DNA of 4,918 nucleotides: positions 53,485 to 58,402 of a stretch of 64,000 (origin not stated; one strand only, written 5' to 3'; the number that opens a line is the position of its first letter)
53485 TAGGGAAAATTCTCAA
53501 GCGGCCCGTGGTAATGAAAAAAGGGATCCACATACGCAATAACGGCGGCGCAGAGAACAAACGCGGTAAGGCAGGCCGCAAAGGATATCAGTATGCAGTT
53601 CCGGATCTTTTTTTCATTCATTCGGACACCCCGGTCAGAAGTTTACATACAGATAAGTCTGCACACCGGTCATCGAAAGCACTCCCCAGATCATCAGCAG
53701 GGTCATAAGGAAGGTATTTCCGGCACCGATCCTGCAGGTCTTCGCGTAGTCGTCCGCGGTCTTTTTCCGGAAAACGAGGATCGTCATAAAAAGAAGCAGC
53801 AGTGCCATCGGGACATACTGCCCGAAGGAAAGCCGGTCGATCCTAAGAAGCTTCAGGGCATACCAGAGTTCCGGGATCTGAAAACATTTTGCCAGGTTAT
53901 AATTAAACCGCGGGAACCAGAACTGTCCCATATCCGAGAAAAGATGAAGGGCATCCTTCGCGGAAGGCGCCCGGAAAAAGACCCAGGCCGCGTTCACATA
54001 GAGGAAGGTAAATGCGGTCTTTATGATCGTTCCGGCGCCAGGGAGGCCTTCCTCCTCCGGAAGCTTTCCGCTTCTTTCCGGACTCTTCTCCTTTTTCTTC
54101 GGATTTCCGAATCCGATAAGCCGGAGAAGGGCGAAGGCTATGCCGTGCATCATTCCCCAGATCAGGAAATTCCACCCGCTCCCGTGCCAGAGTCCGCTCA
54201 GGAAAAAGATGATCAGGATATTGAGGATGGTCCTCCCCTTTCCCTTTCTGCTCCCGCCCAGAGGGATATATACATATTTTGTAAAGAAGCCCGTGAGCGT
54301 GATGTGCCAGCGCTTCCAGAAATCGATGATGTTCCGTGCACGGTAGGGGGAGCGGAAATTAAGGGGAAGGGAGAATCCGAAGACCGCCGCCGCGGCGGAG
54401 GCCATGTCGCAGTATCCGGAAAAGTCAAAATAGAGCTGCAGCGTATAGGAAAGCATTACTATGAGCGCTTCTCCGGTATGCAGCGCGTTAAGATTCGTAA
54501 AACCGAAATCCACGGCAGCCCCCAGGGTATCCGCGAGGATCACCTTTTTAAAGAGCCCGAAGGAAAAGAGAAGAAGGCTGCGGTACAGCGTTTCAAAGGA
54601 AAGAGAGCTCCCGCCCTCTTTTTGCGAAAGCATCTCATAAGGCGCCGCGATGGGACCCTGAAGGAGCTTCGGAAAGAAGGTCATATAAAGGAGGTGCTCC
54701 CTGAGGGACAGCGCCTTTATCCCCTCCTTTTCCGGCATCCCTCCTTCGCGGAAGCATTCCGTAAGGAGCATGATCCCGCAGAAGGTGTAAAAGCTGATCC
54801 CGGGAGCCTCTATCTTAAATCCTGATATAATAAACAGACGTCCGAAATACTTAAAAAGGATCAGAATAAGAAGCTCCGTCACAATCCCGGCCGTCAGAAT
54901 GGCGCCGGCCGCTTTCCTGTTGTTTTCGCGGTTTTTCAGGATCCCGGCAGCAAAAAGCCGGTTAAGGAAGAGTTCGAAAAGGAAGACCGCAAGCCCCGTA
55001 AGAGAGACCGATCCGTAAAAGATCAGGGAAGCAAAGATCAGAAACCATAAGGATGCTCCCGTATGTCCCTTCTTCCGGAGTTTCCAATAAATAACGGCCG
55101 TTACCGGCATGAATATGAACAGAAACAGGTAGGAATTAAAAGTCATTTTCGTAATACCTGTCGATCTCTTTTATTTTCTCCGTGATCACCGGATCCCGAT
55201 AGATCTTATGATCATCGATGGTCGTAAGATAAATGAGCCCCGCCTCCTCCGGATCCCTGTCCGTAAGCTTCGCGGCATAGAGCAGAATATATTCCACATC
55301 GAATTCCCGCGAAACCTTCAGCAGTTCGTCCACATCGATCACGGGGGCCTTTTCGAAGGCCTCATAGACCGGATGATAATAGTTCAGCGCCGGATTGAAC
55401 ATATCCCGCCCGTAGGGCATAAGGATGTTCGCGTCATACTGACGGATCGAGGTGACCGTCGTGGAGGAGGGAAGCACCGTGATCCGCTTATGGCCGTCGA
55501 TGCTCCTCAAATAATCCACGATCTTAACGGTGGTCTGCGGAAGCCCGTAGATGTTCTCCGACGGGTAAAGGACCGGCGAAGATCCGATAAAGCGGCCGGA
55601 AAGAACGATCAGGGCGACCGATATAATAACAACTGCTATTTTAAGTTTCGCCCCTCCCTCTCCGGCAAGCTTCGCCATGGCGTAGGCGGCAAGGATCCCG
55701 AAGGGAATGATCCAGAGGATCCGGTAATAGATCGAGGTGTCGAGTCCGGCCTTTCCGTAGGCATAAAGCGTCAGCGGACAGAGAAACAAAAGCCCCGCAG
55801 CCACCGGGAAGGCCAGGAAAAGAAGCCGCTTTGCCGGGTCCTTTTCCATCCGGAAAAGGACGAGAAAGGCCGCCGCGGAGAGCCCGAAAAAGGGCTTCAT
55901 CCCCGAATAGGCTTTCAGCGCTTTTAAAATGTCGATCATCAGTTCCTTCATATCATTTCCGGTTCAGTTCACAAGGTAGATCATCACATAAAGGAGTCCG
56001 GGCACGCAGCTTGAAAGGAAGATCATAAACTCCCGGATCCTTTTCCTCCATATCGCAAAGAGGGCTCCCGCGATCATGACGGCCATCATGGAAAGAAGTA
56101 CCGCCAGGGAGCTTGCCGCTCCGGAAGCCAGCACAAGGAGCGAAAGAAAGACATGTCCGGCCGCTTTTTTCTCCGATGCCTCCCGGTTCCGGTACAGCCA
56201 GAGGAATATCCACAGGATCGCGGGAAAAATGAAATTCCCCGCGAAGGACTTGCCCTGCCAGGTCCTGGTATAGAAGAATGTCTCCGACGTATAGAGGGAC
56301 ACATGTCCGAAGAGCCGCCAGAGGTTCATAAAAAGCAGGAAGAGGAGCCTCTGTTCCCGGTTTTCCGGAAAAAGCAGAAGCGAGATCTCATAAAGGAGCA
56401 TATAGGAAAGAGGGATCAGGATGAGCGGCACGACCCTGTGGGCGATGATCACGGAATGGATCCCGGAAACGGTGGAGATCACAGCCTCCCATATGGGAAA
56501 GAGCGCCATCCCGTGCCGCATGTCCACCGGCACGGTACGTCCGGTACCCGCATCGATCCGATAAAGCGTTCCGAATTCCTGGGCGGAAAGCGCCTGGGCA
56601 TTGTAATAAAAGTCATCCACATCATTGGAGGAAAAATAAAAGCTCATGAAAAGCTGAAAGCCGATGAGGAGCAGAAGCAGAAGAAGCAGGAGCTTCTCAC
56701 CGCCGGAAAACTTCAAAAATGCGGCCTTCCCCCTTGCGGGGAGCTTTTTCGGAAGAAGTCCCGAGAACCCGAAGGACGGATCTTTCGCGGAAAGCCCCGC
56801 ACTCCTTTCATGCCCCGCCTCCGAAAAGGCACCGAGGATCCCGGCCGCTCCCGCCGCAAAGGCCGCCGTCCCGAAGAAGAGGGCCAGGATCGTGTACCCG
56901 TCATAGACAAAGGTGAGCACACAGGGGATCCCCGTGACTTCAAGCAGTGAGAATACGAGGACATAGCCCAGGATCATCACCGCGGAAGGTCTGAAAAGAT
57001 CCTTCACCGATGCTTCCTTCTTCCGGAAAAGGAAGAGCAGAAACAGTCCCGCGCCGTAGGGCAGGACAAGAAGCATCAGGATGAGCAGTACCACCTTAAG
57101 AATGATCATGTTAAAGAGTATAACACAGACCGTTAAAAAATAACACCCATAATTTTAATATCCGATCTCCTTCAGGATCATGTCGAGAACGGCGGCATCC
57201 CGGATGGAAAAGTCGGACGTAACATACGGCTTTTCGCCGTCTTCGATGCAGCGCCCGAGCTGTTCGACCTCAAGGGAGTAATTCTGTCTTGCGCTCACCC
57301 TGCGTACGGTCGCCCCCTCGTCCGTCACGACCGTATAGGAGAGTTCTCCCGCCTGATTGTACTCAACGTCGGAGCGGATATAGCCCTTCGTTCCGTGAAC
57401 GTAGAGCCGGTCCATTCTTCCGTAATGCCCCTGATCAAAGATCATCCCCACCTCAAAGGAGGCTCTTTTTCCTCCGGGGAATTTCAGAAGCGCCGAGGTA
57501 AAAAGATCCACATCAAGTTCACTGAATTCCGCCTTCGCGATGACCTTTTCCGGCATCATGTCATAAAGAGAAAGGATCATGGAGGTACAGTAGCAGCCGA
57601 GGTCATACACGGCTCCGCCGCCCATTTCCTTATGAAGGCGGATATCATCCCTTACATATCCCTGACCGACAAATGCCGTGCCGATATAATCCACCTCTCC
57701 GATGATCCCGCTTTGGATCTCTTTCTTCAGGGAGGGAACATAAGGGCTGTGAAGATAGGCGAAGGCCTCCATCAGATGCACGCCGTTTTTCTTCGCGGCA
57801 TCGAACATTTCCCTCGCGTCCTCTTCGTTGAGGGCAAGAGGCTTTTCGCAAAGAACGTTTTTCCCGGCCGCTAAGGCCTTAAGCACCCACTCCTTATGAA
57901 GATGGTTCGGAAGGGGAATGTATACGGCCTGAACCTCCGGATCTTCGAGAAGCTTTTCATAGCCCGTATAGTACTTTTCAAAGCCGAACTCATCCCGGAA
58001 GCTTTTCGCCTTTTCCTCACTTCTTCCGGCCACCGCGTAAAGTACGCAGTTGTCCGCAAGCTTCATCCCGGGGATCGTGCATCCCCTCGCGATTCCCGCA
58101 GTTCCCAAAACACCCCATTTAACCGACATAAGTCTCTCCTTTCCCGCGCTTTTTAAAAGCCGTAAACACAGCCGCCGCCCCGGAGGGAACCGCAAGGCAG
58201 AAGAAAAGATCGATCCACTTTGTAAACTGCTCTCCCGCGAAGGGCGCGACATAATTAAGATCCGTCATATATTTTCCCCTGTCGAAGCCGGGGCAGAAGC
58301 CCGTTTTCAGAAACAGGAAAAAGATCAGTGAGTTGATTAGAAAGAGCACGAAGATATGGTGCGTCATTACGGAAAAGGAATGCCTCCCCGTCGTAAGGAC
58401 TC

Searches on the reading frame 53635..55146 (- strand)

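Call 38: search_protein_families(library=pfam, proteins=[window:53635-55146:-], max_evalue=0.0001)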
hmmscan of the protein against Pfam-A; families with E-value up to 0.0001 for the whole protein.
window:53635-55146:- (503 aa): 2 families
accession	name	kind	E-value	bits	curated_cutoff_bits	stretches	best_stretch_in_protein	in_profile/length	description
PF03062.24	MBOAT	-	9.5e-31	107.7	27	1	139-344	72-297/337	MBOAT, membrane-bound O-acyltransferase family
PF13813.11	MBOAT_2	-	9.6e-07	29.4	25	1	261-324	2-67/85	Membrane bound O-acyl transferase family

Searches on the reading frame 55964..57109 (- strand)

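Call 38: search_protein_families(library=pfam, proteins=[window:55964-57109:-], max_evalue=0.0001)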
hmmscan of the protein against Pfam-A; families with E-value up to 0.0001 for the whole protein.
window:55964-57109:- (381 aa): 1 family
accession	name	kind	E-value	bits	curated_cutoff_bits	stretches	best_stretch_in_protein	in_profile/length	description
PF19554.4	DUF6077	-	5e-90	302.3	27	1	2-380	1-352/354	Family of unknown function (DUF6077)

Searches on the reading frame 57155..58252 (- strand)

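Call 73: search_protein_families(library=pfam, proteins=[window:57155-58252:-], max_evalue=0.001)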
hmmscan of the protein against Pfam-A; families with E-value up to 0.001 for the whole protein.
window:57155-58252:- (365 aa): 4 families
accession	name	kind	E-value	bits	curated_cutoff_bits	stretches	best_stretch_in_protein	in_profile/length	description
PF01408.29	GFO_IDH_MocA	-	2.2e-26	93.3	24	1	45-163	2-119/120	Oxidoreductase family, NAD-binding Rossmann fold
PF22725.1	GFO_IDH_MocA_C3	-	6.3e-20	71.9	27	1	175-293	4-124/124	GFO/IDH/MocA C-terminal domain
PF02894.22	GFO_IDH_MocA_C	-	2e-11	44.5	22.9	1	176-361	1-208/218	Oxidoreductase family, C-terminal alpha/beta domain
PF03447.22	NAD_binding_3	-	0.00035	21.7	24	1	68-160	21-113/116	Homoserine dehydrogenase, NAD binding domain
